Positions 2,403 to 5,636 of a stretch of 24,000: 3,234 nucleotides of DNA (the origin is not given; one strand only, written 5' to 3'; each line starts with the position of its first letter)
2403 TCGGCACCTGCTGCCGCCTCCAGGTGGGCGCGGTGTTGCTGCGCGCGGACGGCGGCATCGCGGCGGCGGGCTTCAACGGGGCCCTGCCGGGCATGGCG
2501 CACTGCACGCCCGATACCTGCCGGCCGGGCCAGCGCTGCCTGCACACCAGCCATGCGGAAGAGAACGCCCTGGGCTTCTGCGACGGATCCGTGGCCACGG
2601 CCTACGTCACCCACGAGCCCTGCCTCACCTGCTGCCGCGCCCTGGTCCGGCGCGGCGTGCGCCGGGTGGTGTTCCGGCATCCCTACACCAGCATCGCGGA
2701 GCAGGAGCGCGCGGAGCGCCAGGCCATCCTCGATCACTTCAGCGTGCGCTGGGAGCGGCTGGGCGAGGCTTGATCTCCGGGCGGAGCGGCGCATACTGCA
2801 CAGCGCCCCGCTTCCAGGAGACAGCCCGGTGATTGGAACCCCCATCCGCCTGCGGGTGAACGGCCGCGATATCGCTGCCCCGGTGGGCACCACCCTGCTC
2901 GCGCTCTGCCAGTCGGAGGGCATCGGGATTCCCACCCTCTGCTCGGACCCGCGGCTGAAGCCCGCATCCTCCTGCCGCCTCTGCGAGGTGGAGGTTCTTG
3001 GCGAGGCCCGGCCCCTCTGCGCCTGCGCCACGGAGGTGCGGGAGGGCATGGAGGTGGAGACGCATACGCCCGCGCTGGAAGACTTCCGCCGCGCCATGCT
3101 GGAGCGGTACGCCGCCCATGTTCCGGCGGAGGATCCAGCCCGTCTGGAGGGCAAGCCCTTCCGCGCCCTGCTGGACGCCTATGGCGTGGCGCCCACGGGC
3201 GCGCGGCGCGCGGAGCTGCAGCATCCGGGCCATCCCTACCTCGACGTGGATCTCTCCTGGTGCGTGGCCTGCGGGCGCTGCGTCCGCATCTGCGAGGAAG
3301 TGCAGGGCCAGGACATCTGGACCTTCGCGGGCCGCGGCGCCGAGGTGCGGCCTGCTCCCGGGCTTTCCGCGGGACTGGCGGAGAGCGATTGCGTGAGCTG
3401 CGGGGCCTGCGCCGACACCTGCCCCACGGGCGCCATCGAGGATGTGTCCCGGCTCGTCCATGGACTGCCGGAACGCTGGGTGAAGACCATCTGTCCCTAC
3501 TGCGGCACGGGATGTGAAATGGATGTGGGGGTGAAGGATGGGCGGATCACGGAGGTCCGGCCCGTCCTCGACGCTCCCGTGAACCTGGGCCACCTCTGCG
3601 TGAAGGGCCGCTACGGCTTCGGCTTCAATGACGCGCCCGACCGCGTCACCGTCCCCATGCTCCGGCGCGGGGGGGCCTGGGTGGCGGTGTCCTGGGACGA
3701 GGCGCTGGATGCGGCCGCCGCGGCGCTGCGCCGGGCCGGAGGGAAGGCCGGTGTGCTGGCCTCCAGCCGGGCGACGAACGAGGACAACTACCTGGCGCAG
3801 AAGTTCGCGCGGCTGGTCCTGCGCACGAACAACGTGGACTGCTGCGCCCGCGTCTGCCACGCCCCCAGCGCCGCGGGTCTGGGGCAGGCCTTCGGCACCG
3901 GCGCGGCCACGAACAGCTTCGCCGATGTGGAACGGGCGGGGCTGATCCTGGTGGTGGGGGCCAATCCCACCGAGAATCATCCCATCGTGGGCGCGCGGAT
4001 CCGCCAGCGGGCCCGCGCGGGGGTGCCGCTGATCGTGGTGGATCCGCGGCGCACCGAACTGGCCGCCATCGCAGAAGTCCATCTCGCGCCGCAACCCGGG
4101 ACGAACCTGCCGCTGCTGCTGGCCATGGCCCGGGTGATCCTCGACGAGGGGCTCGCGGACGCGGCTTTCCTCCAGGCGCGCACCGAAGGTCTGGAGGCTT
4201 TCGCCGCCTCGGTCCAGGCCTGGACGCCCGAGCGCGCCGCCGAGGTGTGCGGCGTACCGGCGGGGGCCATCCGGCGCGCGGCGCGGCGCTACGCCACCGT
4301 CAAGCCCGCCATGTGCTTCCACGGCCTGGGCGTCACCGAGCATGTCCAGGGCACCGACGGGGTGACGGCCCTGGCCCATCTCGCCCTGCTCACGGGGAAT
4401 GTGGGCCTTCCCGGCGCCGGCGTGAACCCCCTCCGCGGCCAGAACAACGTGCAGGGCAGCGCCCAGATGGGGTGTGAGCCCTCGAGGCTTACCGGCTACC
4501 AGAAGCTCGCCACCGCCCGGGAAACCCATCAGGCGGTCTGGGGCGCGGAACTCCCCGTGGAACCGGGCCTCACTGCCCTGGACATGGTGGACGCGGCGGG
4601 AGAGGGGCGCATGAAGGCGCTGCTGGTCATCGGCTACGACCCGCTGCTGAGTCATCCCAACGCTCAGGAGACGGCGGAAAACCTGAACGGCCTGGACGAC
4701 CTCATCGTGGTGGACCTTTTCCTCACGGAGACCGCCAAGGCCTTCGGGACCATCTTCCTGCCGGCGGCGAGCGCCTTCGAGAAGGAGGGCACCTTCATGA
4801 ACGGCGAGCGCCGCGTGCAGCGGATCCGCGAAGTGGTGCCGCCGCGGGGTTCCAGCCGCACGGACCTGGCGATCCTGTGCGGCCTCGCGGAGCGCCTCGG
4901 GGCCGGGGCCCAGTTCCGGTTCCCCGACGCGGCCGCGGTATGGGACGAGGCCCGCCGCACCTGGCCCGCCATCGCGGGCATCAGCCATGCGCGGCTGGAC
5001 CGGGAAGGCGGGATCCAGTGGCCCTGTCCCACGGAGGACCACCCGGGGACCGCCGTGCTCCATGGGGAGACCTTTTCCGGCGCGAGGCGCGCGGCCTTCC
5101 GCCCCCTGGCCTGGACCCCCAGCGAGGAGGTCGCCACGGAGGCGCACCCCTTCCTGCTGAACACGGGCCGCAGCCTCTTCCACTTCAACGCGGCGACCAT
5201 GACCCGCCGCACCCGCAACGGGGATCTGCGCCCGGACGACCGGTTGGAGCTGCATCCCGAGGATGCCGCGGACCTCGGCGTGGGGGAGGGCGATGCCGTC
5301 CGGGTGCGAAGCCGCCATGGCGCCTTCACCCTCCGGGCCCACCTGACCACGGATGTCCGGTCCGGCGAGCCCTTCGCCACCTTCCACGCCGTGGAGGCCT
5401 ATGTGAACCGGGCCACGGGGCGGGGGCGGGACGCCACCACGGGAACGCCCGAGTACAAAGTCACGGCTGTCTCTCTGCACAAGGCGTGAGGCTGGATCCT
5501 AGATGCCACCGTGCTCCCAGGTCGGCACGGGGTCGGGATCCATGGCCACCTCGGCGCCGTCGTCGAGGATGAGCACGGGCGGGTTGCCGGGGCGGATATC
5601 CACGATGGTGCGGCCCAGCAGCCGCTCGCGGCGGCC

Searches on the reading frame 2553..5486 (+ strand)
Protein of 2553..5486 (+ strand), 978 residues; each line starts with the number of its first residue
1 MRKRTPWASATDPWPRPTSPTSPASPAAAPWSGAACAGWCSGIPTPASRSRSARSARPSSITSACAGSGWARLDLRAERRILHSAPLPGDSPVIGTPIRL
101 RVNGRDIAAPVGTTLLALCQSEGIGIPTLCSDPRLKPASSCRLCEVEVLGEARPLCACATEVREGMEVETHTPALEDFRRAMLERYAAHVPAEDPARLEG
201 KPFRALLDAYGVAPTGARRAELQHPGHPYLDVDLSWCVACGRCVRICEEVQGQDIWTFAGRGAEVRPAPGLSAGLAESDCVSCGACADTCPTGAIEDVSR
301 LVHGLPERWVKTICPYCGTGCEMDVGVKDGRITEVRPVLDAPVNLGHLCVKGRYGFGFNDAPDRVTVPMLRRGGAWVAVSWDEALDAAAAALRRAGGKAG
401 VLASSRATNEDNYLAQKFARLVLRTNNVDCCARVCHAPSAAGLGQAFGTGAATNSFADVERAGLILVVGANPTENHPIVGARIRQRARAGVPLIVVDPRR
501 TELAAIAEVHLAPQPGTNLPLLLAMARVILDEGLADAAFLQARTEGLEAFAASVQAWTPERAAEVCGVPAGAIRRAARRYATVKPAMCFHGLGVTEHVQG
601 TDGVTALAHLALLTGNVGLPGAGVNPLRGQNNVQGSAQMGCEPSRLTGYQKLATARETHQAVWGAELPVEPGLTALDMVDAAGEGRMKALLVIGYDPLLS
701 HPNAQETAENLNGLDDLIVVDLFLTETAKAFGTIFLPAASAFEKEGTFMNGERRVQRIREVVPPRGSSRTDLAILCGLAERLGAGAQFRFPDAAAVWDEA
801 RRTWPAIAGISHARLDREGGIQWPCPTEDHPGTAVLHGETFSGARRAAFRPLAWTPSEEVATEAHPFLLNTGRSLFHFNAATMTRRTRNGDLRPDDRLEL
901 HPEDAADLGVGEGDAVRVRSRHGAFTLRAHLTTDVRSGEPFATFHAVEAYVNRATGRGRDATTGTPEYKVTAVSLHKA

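Call 58: search_protein_families(library=pfam, proteins=[window:2553-5486:+], max_evalue=0.00001)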
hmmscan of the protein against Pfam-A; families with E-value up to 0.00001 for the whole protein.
window:2553-5486:+ (978 aa): 7 families
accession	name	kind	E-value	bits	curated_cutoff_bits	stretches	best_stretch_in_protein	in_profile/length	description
PF00384.28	Molybdopterin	-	8.6e-70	235.9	24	1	364-781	1-353/353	Molybdopterin oxidoreductase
PF01568.27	Molydop_binding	-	1.3e-24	86.8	26.8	1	867-972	1-110/110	Molydopterin dinucleotide binding domain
PF04879.21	Molybdop_Fe4S4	-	1.4e-19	70.2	22.7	1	308-356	2-50/55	Molybdopterin oxidoreductase Fe4S4 domain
PF13510.11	Fer2_4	-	2.8e-16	59.8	22.8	1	96-172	2-81/82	2Fe-2S iron-sulfur cluster binding domain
PF12838.12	Fer4_7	-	2.6e-08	34.6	27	1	237-294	2-52/52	4Fe-4S dicluster domain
PF22117.2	Fer4_Nqo3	-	3.5e-06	27.6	27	1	228-295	2-66/67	NADH-quinone oxidoreductase subunit 3, ferredoxin-like domain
PF00037.32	Fer4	-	3.6e-06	27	21.1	1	277-296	5-24/24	4Fe-4S binding domain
